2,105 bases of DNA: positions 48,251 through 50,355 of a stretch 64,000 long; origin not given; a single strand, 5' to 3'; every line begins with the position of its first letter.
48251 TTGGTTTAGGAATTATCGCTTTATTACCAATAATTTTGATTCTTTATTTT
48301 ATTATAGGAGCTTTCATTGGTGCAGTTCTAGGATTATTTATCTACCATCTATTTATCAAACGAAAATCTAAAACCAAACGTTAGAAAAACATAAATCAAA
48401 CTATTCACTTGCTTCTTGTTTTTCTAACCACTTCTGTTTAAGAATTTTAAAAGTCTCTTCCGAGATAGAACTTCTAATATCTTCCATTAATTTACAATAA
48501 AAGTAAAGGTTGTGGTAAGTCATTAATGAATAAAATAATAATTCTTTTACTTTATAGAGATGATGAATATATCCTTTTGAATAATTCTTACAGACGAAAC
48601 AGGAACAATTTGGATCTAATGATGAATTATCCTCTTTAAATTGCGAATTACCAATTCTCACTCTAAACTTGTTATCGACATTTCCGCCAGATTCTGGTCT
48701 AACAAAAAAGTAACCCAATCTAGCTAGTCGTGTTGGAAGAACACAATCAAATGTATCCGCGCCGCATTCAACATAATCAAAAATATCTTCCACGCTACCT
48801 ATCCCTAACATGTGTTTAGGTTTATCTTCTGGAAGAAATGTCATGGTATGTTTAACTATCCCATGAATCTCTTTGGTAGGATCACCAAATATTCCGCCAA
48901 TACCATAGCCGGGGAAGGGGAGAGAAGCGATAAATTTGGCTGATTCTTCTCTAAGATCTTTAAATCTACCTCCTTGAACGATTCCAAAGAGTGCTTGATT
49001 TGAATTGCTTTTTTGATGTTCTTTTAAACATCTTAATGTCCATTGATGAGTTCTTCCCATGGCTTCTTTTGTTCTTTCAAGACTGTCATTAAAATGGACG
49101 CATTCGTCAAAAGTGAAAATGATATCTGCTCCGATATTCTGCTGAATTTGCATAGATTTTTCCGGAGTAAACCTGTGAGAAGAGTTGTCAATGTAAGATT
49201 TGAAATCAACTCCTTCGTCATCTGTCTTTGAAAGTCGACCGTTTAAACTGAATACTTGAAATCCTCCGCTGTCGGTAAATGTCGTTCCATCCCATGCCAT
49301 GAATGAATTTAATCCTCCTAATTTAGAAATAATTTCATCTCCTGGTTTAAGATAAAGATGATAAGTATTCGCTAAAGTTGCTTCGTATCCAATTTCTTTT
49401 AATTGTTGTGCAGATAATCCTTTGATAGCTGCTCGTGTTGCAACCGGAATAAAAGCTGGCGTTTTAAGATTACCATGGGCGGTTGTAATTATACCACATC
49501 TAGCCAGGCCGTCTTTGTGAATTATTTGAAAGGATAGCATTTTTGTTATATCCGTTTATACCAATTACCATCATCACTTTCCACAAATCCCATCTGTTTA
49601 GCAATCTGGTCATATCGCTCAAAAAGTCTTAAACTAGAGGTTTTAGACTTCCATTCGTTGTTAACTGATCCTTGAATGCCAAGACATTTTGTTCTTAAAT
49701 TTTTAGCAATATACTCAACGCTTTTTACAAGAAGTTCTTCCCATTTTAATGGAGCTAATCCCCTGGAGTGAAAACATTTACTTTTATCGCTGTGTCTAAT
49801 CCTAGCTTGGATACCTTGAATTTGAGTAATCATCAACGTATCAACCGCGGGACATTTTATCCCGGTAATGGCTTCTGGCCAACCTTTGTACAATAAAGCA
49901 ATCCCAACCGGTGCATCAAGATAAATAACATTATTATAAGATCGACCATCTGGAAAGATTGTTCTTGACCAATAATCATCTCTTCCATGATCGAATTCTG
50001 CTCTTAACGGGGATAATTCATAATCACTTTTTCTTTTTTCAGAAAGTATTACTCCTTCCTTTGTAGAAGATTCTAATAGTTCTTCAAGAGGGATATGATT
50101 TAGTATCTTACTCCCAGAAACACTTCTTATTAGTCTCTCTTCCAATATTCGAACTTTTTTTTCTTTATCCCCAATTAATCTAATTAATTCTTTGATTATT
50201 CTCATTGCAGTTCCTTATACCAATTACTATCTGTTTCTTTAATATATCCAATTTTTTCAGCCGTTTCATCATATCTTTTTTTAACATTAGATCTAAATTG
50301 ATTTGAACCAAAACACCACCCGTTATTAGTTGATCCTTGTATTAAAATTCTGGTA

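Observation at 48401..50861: Bacterial-type tgt in an archaeon, in an operon with two tandem paralogs of unknown function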

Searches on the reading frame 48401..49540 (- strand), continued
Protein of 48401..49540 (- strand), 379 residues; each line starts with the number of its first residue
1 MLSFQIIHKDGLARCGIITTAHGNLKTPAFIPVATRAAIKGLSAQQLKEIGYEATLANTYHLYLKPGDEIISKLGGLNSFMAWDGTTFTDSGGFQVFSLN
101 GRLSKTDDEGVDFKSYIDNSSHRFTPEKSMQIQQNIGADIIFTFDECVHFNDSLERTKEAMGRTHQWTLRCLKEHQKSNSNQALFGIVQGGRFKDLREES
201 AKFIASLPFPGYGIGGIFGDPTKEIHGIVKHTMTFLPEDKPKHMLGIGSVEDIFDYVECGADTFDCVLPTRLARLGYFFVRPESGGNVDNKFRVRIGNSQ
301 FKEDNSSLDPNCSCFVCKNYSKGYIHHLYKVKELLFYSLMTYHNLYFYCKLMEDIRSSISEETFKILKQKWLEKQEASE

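Call 87: find_encoding_contigs(protein=P0162, flank=5000, max_places=2)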
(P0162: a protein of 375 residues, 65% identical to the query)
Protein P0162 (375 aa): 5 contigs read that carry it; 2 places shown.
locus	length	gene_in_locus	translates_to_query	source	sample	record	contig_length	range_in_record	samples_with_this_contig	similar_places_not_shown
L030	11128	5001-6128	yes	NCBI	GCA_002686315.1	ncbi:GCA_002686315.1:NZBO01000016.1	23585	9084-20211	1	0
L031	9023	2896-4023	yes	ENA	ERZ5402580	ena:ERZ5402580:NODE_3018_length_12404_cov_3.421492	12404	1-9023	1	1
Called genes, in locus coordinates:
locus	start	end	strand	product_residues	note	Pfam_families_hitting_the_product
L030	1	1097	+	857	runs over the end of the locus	-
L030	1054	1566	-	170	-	-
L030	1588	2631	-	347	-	-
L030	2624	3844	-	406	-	PF02746:MR_MLE_N (weak), PF00113:Enolase_C, PF13378:MR_MLE_C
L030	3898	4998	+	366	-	PF17773:UPF0176_N, PF00581:Rhodanese, PF12368:Rhodanese_C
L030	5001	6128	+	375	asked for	PF01702:TGT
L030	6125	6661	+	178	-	PF01596:Methyltransf_3, PF13847:Methyltransf_31 (weak), PF13578:Methyltransf_24 (weak), PF13649:Methyltransf_25 (weak)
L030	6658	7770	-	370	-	-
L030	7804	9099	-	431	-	PF01336:tRNA_anti-codon, PF00152:tRNA-synt_2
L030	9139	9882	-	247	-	-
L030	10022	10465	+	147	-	PF13404:HTH_AsnC-type, PF13412:HTH_24, PF01037:AsnC_trans_reg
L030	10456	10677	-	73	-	-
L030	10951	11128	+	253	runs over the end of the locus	-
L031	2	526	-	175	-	?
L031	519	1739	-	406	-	PF02746:MR_MLE_N (weak), PF00113:Enolase_C, PF13378:MR_MLE_C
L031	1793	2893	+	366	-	PF17773:UPF0176_N, PF00581:Rhodanese, PF12368:Rhodanese_C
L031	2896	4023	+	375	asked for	PF01702:TGT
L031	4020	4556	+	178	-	PF01596:Methyltransf_3, PF13847:Methyltransf_31 (weak), PF13578:Methyltransf_24 (weak), PF13649:Methyltransf_25 (weak)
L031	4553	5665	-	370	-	-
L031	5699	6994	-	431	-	PF01336:tRNA_anti-codon, PF00152:tRNA-synt_2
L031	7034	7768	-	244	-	-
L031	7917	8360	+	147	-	PF13404:HTH_AsnC-type, PF13412:HTH_24, PF01037:AsnC_trans_reg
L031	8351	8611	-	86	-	-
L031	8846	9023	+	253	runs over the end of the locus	-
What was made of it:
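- On TrmR (tRNA ho5U34 methyltransferase), for the downstream gene 47428-47955: Orthologues share an operon with a TrhO-like gene (call 87).
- L030 and L031 have TrhO-like / Tgt / Methyltransf_3 with a 2-nt gap and a 4-nt overlap (call 87).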

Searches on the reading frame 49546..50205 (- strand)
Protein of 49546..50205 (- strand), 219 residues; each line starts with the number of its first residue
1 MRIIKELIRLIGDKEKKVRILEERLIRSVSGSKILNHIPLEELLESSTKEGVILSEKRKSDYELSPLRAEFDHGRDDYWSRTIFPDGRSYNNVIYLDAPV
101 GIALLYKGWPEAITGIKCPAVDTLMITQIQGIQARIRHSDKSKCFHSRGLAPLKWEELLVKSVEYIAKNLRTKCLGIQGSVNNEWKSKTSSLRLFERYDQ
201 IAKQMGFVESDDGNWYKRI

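Call 3: search_protein_families(library=pfam, proteins=[window:49546-50205:-], max_evalue=0.1)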
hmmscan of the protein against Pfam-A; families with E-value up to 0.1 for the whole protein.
window:49546-50205:- (219 aa): 0 families

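Call 4: search_protein_families(library=ncbifam, proteins=[window:49546-50205:-], max_evalue=0.1)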
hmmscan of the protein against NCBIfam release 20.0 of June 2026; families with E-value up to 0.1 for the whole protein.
window:49546-50205:- (219 aa): 0 families

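Call 65: search_protein_families(library=padloc, proteins=[window:49546-50205:-], max_evalue=0.1)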
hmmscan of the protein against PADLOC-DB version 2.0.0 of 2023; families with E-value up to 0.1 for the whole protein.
window:49546-50205:- (219 aa): 0 families

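Call 66: search_protein_families(library=phrogs, proteins=[window:49546-50205:-], max_evalue=0.1)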
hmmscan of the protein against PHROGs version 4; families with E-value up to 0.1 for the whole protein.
window:49546-50205:- (219 aa): 0 families
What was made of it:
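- There is no PADLOC or PHROGs hit (calls 65, 66).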
